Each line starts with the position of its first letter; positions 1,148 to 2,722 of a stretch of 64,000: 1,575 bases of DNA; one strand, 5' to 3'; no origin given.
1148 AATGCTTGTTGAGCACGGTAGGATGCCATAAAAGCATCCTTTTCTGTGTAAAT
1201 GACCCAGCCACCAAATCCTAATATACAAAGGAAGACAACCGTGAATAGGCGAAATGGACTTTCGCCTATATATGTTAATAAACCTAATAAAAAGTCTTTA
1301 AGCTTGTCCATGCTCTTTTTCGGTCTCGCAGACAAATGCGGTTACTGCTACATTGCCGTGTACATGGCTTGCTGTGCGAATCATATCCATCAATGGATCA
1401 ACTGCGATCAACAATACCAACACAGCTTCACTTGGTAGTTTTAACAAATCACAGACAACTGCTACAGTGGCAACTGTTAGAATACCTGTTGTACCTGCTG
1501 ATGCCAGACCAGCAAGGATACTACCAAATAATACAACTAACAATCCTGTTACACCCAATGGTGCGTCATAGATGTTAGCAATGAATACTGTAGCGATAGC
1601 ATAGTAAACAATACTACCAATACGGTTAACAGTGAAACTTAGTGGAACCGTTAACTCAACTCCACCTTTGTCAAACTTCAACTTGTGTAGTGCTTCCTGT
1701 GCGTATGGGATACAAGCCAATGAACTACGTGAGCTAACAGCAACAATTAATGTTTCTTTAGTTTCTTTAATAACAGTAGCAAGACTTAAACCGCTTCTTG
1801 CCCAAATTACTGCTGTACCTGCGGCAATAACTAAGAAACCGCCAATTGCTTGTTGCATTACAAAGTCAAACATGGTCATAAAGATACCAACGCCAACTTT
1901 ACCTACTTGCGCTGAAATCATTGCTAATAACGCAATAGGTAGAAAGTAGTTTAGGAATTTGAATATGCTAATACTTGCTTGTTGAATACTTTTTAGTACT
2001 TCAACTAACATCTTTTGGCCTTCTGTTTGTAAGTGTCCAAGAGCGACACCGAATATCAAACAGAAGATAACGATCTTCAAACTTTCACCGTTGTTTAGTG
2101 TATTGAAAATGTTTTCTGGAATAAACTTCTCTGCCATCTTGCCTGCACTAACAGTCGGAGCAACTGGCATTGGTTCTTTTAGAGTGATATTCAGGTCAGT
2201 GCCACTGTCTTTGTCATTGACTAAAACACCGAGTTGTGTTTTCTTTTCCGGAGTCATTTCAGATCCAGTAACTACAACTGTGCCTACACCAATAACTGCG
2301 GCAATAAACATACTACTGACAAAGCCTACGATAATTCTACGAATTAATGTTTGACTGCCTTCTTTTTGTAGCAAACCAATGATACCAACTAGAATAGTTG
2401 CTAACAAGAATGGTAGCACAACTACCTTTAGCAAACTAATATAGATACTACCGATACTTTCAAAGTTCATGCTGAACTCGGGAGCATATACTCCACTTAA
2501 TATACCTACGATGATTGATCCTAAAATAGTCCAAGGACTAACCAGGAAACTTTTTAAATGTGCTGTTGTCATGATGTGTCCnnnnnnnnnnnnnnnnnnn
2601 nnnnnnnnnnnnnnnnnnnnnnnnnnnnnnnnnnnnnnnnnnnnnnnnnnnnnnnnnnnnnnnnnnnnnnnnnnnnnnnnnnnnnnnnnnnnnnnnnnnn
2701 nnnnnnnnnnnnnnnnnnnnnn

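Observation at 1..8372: Host-like nutrient and central-metabolism module at the window start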

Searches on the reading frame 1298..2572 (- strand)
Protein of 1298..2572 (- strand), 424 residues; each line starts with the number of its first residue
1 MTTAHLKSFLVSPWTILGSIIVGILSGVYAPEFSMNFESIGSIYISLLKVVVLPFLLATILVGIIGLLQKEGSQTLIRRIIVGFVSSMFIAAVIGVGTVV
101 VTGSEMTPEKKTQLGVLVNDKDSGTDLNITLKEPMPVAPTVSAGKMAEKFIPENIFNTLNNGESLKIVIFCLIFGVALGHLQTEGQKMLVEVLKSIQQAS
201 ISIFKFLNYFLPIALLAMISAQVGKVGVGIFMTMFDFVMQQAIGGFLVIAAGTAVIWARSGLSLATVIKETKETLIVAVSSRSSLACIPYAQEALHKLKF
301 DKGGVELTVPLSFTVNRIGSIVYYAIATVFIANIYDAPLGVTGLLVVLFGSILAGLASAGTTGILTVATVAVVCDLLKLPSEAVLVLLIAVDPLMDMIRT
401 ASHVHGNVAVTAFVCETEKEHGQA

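Call 5: search_protein_families(library=pfam, proteins=[window:1298-2572:-], max_evalue=0.01)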
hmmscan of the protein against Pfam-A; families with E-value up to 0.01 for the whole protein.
window:1298-2572:- (424 aa): 1 family
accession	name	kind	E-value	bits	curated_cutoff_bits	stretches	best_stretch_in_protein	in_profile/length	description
PF00375.23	SDF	-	7.1e-66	223.2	27.9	1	14-414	3-384/387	Sodium:dicarboxylate symporter family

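Call 19: find_related_loci(query=window:1298-2572:-, collection=viral_contigs, flank=10000)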
Query window:1298-2572:- (424 aa) in viral_contigs; peptide patterns used: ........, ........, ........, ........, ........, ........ (x = any residue, [..] = any of these).
41 stretches matched a pattern; 37 encode a relative of the query (tblastn E <= 1e-3); 35 distinct loci.
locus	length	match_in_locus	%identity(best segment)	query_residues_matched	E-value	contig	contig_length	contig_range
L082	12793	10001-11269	95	1-423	0e+0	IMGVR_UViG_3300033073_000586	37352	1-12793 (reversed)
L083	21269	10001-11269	94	1-423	0e+0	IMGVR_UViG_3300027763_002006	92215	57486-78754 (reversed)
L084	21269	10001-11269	93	1-423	0e+0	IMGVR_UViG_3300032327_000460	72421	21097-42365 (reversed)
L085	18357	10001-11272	94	1-423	0e+0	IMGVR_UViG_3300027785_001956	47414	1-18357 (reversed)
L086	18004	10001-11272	94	1-423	0e+0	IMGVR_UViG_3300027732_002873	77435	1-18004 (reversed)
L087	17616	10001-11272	94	1-423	0e+0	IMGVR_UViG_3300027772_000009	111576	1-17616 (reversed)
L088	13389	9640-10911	93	1-423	0e+0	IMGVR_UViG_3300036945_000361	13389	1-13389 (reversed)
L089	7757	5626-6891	92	1-422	0e+0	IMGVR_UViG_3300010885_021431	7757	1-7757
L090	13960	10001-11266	92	1-422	0e+0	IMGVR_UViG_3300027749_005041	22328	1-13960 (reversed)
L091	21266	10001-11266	91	1-422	0e+0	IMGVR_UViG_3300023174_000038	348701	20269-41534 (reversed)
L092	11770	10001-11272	92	1-423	0e+0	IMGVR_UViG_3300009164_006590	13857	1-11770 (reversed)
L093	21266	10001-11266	92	1-422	0e+0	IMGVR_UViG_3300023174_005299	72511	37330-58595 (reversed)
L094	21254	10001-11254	92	1-418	0e+0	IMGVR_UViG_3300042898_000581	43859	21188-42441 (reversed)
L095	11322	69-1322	92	1-418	0e+0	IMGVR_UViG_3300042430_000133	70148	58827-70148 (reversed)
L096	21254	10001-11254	92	1-418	0e+0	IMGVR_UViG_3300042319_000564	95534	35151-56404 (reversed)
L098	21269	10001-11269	92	1-423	0e+0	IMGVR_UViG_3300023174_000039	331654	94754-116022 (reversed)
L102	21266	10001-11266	90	1-422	0e+0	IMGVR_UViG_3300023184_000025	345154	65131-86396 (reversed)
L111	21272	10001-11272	92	1-423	0e+0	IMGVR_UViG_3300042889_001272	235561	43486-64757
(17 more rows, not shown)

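Call 26: find_homologous_proteins(query=window:1298-2572:-, max_evalue=1e-10)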
Query window:1298-2572:- (424 aa): 274 proteins with E <= 1e-10 among 8000 candidates; the best 120 are listed.
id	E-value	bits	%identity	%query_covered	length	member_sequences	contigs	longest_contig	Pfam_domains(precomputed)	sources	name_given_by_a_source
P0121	1.4e-247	839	94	100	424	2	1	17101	PF00375.24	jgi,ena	jgi:Na+/H+-dicarboxylate symporter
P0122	1.6e-246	836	95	100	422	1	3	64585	PF00375.24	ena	-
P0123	1.8e-244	829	93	100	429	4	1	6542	PF00375.24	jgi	jgi:Na+/H+-dicarboxylate symporter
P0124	1.0e-242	823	93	100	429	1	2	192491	PF00375.24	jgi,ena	jgi:Na+/H+-dicarboxylate symporter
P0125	8.7e-242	820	93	100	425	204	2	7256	PF00375.24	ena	-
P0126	2.3e-239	812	91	100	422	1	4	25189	PF00375.24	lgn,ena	-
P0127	4.0e-238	808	92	100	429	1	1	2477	PF00375.24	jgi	-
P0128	5.0e-237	805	91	100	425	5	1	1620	PF00375.24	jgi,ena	jgi:Na+/H+-dicarboxylate symporter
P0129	1.5e-236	803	91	100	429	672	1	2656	PF00375.24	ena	-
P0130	3.5e-234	795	89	99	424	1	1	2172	PF00375.24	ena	-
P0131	1.5e-233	793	89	99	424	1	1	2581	PF00375.24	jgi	jgi:Na+/H+-dicarboxylate symporter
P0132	2.6e-232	789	88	99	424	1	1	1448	PF00375.24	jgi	-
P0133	2.4e-231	786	88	99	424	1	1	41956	PF00375.24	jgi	-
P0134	4.7e-231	785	87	99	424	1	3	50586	PF00375.24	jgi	-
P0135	6.9e-231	784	88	98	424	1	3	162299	PF00375.24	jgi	-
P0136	8.5e-230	781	87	100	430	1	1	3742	PF00375.24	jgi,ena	jgi:Na+/H+-dicarboxylate symporter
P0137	3.4e-229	779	87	100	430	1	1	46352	PF00375.24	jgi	jgi:Na+/H+-dicarboxylate symporter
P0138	1.3e-228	777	87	100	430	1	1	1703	PF00375.24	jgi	-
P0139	1.4e-228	777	87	100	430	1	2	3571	PF00375.24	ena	-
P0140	1.6e-228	776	87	100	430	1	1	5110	PF00375.24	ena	-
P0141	7.3e-228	774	87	100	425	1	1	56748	PF00375.24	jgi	jgi:Na+/H+-dicarboxylate symporter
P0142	1.6e-227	773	87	100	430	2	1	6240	PF00375.24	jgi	-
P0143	2.2e-227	773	88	100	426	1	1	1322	PF00375.24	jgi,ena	jgi:hypothetical protein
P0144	3.1e-227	772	87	100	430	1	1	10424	PF00375.24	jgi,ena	jgi:Na+/H+-dicarboxylate symporter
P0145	3.1e-226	769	86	100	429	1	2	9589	PF00375.24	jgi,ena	jgi:hypothetical protein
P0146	4.1e-226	769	86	100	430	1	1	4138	PF00375.24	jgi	-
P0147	5.3e-226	768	87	99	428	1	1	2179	PF00375.24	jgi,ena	-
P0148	6.3e-226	768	87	99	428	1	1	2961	PF00375.24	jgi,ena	jgi:Na+/H+-dicarboxylate symporter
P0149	7.2e-226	768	86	99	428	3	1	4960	PF00375.24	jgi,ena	jgi:Na+/H+-dicarboxylate symporter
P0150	8.1e-226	768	86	99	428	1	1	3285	PF00375.24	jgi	jgi:Na+/H+-dicarboxylate symporter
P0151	9.9e-226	767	87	99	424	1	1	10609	PF00375.24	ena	-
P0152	1.2e-225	767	86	99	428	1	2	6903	PF00375.24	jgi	-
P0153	1.5e-225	767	86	99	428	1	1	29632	PF00375.24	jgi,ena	jgi:Na+/H+-dicarboxylate symporter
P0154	1.9e-225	766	86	99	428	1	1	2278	PF00375.24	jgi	jgi:proton glutamate symport protein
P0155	2.2e-225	766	86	99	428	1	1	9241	PF00375.24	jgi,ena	jgi:Na+/H+-dicarboxylate symporter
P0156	2.4e-225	766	86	99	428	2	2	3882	PF00375.24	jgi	-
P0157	3.1e-225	766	86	99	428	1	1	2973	PF00375.24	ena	-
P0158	3.2e-225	766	86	99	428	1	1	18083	PF00375.24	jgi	jgi:Na+/H+-dicarboxylate symporter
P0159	3.7e-225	765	86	99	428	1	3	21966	PF00375.24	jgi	-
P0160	4.6e-225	765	86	99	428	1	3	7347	PF00375.24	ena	-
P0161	6.2e-225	765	86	99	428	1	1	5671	PF00375.24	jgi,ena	jgi:Na+/H+-dicarboxylate symporter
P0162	7.6e-225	764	86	99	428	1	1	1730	PF00375.24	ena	-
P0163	9.9e-225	764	86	99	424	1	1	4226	PF00375.24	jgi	jgi:Na+/H+-dicarboxylate symporter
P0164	1.4e-224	764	86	99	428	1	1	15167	PF00375.24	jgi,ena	-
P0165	2.2e-224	763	86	99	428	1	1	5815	PF00375.24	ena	-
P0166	2.4e-224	763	86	99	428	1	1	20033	PF00375.24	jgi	-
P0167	3.1e-224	762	87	98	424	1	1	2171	PF00375.24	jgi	jgi:Na+/H+-dicarboxylate symporter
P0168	3.1e-224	762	86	99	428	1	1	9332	PF00375.24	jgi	-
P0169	3.2e-224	762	86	99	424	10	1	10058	PF00375.24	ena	-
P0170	3.8e-224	762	86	99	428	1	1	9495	PF00375.24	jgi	-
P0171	4.0e-224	762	86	99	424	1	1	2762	PF00375.24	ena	-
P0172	5.7e-224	762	85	99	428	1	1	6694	PF00375.24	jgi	-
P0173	5.9e-224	762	85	99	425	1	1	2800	PF00375.24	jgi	-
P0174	8.1e-224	761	86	99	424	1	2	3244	PF00375.24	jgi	-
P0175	8.9e-224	761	86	99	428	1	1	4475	PF00375.24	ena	-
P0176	2.0e-223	760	85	99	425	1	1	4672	PF00375.24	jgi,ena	jgi:Na+/H+-dicarboxylate symporter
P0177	2.1e-223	760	86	99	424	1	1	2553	PF00375.24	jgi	-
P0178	4.3e-223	759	85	99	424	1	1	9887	PF00375.24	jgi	-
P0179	6.0e-223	758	86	99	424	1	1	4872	PF00375.24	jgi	-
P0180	8.1e-223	758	85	99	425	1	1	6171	PF00375.24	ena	-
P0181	4.8e-222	755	85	99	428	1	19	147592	PF00375.24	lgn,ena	-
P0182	1.1e-221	754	85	99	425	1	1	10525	PF00375.24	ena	-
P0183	1.9e-221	753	85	99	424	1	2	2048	PF00375.24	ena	-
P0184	2.4e-221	753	85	99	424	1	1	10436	PF00375.24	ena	-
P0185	1.3e-220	750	84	99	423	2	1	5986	PF00375.24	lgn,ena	-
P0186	3.8e-220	749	85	99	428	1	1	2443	PF00375.24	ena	-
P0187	8.6e-218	741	84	99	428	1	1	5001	PF00375.24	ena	-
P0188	1.2e-217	741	84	99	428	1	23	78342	PF00375.24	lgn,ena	-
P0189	3.8e-217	739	84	99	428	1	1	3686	PF00375.24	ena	-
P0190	4.2e-217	739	84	99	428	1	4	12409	PF00375.24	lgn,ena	-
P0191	5.8e-217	738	83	99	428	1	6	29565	PF00375.24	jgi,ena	jgi:Na+/H+-dicarboxylate symporter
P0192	6.8e-217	738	84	99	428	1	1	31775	PF00375.24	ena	-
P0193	9.3e-217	738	84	99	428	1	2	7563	PF00375.24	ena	-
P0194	4.6e-216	736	84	99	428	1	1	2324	PF00375.24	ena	-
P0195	1.3e-215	734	83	99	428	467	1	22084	PF00375.24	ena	-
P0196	1.9e-215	734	82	99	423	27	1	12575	PF00375.24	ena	-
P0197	7.3e-215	732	83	99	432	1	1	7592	PF00375.24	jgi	-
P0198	1.1e-214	731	82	100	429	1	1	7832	PF00375.24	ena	-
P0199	1.5e-214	731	82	100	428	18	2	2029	PF00375.24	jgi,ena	jgi:Na+/H+-dicarboxylate symporter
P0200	7.7e-214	728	83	99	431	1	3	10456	PF00375.24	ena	-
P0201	9.4e-213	725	82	99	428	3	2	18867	PF00375.24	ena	-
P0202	9.8e-213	725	82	99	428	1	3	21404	PF00375.24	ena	-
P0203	1.9e-212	724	82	99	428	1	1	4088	PF00375.24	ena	-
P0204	2.0e-212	724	81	99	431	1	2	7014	PF00375.24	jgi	-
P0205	2.8e-212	723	81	99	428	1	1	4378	PF00375.24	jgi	-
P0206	7.8e-212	722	82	98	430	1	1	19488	PF00375.24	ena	-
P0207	9.6e-212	721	81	99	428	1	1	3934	PF00375.24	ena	-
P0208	1.1e-211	721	93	87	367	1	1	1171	PF00375.24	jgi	jgi:Na+/H+-dicarboxylate symporter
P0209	2.5e-211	720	83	99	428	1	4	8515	PF00375.24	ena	-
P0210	5.4e-211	719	82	99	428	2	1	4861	PF00375.24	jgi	jgi:Na+/H+-dicarboxylate symporter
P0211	3.2e-210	716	81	100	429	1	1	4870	PF00375.24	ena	-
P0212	8.1e-210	715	81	99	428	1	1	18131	PF00375.24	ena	-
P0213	8.5e-210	715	82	99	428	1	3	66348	PF00375.24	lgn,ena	-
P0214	1.5e-209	714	81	99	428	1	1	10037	PF00375.24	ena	-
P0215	4.2e-209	713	81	99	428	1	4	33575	PF00375.24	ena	-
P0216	4.2e-209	713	81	99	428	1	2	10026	PF00375.24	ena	-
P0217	4.2e-209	713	81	99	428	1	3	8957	PF00375.24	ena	-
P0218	1.8e-208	711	80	99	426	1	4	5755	PF00375.24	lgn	-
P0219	9.4e-208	708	81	99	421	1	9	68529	PF00375.24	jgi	jgi:proton glutamate symport protein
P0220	2.3e-206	704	80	98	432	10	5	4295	PF00375.24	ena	-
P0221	2.9e-206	703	79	99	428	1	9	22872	PF00375.24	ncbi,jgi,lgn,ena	jgi:proton glutamate symport protein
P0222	3.4e-206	703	80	98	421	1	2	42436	PF00375.24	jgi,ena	jgi:proton glutamate symport protein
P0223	2.2e-205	700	79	98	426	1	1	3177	PF00375.24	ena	-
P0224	1.0e-204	698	79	99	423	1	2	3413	PF00375.24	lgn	-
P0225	2.2e-204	697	79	99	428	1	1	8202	PF00375.24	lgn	-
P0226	2.6e-204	697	79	99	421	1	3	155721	PF00375.24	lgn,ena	-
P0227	2.6e-204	697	79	99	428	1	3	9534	PF00375.24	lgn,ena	-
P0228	3.0e-204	697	79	99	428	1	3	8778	PF00375.24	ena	-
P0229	6.2e-204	696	79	99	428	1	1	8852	PF00375.24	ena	-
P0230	6.6e-204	696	79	99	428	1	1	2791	PF00375.24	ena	-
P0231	7.7e-204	695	78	99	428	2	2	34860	PF00375.24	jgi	-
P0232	1.3e-203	695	79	99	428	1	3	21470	PF00375.24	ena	-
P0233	2.3e-203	694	78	99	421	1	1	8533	PF00375.24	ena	-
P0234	2.7e-203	694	79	99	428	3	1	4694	PF00375.24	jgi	jgi:proton glutamate symport protein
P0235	3.4e-203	693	78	99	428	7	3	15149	PF00375.24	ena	-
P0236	4.2e-203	693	78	99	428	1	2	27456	PF00375.24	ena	-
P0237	5.1e-203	693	77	99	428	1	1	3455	PF00375.24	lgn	-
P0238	6.0e-203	692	78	99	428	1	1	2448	PF00375.24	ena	-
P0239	8.9e-203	692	79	99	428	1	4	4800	PF00375.24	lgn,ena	-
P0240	9.1e-203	692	78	99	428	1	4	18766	PF00375.24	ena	-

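Call 27: find_encoding_contigs(protein=P0226, flank=10000, max_places=3)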
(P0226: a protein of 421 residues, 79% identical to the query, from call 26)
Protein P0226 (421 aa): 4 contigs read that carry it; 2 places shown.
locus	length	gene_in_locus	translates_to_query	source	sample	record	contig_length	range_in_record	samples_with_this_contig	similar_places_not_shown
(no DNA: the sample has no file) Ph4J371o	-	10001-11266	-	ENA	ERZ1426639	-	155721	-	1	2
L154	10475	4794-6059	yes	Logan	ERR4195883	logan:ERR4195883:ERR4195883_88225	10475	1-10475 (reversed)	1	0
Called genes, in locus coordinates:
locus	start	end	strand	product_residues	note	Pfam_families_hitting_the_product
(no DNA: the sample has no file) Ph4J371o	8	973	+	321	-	-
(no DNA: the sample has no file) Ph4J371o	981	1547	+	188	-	PF13489:Methyltransf_23 (weak)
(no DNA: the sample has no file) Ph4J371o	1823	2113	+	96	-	-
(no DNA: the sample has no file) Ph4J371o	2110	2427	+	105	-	-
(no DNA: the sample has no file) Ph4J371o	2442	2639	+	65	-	-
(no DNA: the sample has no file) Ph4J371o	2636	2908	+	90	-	-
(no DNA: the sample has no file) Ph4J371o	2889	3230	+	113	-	-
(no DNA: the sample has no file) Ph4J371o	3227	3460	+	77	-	-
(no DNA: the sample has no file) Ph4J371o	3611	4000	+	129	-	-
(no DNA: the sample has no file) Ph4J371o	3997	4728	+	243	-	PF00303:Thymidylat_synt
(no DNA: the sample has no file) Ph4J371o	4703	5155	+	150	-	PF00383:dCMP_cyt_deam_1, PF14437:MafB19-deam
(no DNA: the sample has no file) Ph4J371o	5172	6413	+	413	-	PF11440:AGT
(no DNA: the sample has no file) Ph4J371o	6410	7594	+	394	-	PF00145:DNA_methylase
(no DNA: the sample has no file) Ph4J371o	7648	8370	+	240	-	-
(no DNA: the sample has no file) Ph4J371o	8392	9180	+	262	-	-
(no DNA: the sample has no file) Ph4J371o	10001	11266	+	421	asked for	PF00375:SDF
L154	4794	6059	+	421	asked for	PF00375:SDF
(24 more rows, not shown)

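Call 28: list_cluster_members(proteins=[P0221, P0219, P0032, P0111])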
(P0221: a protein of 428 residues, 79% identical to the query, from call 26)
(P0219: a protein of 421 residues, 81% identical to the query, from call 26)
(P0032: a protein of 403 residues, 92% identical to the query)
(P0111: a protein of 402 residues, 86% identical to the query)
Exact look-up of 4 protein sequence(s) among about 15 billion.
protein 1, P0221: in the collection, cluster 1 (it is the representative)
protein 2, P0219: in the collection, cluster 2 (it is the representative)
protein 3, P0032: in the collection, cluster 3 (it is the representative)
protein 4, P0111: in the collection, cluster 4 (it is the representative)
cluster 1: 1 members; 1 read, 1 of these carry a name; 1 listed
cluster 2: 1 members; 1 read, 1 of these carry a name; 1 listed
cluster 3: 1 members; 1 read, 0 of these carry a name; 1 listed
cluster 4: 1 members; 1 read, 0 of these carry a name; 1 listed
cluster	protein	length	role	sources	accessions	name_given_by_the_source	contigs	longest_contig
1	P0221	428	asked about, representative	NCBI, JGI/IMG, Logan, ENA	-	proton glutamate symport protein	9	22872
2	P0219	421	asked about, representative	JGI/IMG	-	proton glutamate symport protein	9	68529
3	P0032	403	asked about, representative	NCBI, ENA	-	-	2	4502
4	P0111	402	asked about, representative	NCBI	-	-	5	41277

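Call 37: search_protein_families(library=phrogs, proteins=[L111:13251-14999:-, L111:14935-16059:-, L111:18211-19626:+, L083:13443-15830:-, L091:15727-17013:+, L098:15329-17197:-, L102:16071-17648:-], max_evalue=0.001)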
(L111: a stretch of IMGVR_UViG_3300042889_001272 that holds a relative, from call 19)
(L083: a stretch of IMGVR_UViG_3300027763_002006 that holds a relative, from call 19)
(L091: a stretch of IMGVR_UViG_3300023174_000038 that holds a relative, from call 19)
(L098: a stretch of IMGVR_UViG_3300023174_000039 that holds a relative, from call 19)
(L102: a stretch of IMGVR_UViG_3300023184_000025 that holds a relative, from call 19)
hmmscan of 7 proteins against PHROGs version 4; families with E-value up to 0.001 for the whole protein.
L111:13251-14999:- (582 aa): 0 families

L111:14935-16059:- (374 aa): 1 family
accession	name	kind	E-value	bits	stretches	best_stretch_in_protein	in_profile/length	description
phrog_20531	-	unknown function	7.1e-14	53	1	179-330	132-279/314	-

L111:18211-19626:+ (471 aa): 1 family
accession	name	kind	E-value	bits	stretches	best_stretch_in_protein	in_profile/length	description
phrog_12033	-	unknown function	8.1e-126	421.4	1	21-471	8-438/439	-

L083:13443-15830:- (795 aa): 0 families

L091:15727-17013:+ (428 aa): 2 families
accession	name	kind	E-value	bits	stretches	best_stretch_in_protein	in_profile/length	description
phrog_1314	-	DNA, RNA and nucleotide metabolism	1.5e-108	364.4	1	30-423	9-391/394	HNH endonuclease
phrog_30358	-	unknown function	1.4e-10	42.4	1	237-390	18-167/204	-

L098:15329-17197:- (622 aa): 0 families

L102:16071-17648:- (525 aa): 0 families

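Call 39: search_protein_families(library=phrogs, proteins=[window:1298-2572:-], max_evalue=0.001)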
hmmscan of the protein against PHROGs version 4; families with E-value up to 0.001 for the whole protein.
window:1298-2572:- (424 aa): 2 families
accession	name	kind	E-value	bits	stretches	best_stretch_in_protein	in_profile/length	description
phrog_16930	-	unknown function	9.4e-34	118.2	1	25-416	37-416/434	-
phrog_29909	-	unknown function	9.5e-13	49.2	1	210-414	11-214/231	-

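Call 40: search_dna_similar(query=L111:18211-19626:+, collection=phages, mode=protein, max_rows=15)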
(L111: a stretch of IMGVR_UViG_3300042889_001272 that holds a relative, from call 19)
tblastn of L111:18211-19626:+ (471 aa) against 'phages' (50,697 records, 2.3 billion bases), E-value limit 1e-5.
Records with a match: 22; places in all: 30; records where one place covers at least 80% of the query: 18.
Best place of each record, by identity: 60-80% 2; <60% 20.
By first word of the organism name: Listeria 8; Staphylococcus 7; Bacteriophage 3; Enterococcus 3; Microcystis 1.
By host as written in the record: Listeria monocytogenes 8; - 7; Staphylococcus aureus 4; Microcystis sp. SG03 1; Staphylococcus aureus ISU935 1; Enterococcus faecalis 1.
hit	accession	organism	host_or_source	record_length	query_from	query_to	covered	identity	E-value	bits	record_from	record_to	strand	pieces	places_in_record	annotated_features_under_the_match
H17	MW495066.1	Microcystis phage MaAM05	Microcystis sp. SG03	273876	1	471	100%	61.0%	0e+0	593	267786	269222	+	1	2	sufB: FeS cluster assembly protein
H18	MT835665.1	Bacteriophage sp.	human fecal samples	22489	4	471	99%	60.9%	0e+0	593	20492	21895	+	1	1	record has no annotation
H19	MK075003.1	Staphylococcus phage phiSP44-1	canine skin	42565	23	471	95%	44.2%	3e-112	369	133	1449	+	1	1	iron-sulfur cluster assembly protein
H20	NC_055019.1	Staphylococcus phage phiSP44-1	canine skin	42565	23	471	95%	44.2%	3e-112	369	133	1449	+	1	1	Fe-S cluster assembly protein SufB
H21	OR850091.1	Staphylococcus phage SA 1298 Kay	Staphylococcus aureus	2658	23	471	95%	44.2%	2e-116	367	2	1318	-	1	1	record has no annotation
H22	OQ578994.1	Staphylococcus phage phiST9-B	Staphylococcus aureus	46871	23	471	95%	44.2%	3e-111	367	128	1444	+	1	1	iron-sulfur cluster assembly protein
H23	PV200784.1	Staphylococcus phage ISU935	Staphylococcus aureus ISU935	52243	23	471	95%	44.2%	3e-111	367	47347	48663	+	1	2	Fe-S cluster assembly protein SufB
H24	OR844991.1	Staphylococcus phage SA 1306 Kay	Staphylococcus aureus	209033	23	471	95%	44.2%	3e-111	367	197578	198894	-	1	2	record has no annotation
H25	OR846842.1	Listeria phage LM 4-11-1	Listeria monocytogenes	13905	7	471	99%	42.3%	2e-107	355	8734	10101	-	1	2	record has no annotation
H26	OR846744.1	Listeria phage LM 4-11-1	Listeria monocytogenes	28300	7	471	99%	42.3%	2e-107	355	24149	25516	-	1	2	record has no annotation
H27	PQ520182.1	Enterococcus phage IME_EF3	-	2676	3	471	100%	41.0%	1e-109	349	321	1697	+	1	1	record has no annotation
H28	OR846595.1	Enterococcus phage Efs 1-1-1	Enterococcus faecalis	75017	3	471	100%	41.0%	3e-105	349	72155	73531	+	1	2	record has no annotation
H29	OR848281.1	Listeria phage LM 4-14-1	Listeria monocytogenes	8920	6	471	99%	40.4%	5e-104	345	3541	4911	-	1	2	record has no annotation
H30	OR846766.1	Listeria phage LM 4-11-1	Listeria monocytogenes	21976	6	471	99%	40.4%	5e-104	345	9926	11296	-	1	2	record has no annotation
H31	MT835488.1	Bacteriophage sp.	human fecal samples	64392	23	471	95%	36.6%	1e-88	301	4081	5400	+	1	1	record has no annotation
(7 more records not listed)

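Call 46: search_protein_families(library=ncbifam, proteins=[window:1298-2572:-], max_evalue=0.001)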
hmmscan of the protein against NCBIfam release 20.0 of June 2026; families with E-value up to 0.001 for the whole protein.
window:1298-2572:- (424 aa): 4 families
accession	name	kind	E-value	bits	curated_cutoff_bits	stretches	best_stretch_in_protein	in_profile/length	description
NF002461.0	PRK01663.1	subfamily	7.6e-34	117.4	513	1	15-420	12-404/428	C4-dicarboxylate transporter DctA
NF009587.0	PRK13027.1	subfamily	7.1e-31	107.5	570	1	16-420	13-405/442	C4-dicarboxylate transporter DctA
NF008440.0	PRK11283.1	equivalog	1.8e-30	106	638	1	13-419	9-413/437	glutamate/aspartate:proton symporter GltP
NF010151.0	PRK13628.1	equivalog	1.1e-16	60.9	308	1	16-421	20-404/407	serine/threonine transporter SstT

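Call 69: search_protein_families(library=pfam, proteins=[L096:500-4642:+], max_evalue=0.0001)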
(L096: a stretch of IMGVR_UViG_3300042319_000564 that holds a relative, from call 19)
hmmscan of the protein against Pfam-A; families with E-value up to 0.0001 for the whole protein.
L096:500-4642:+ (1381 aa): 0 families
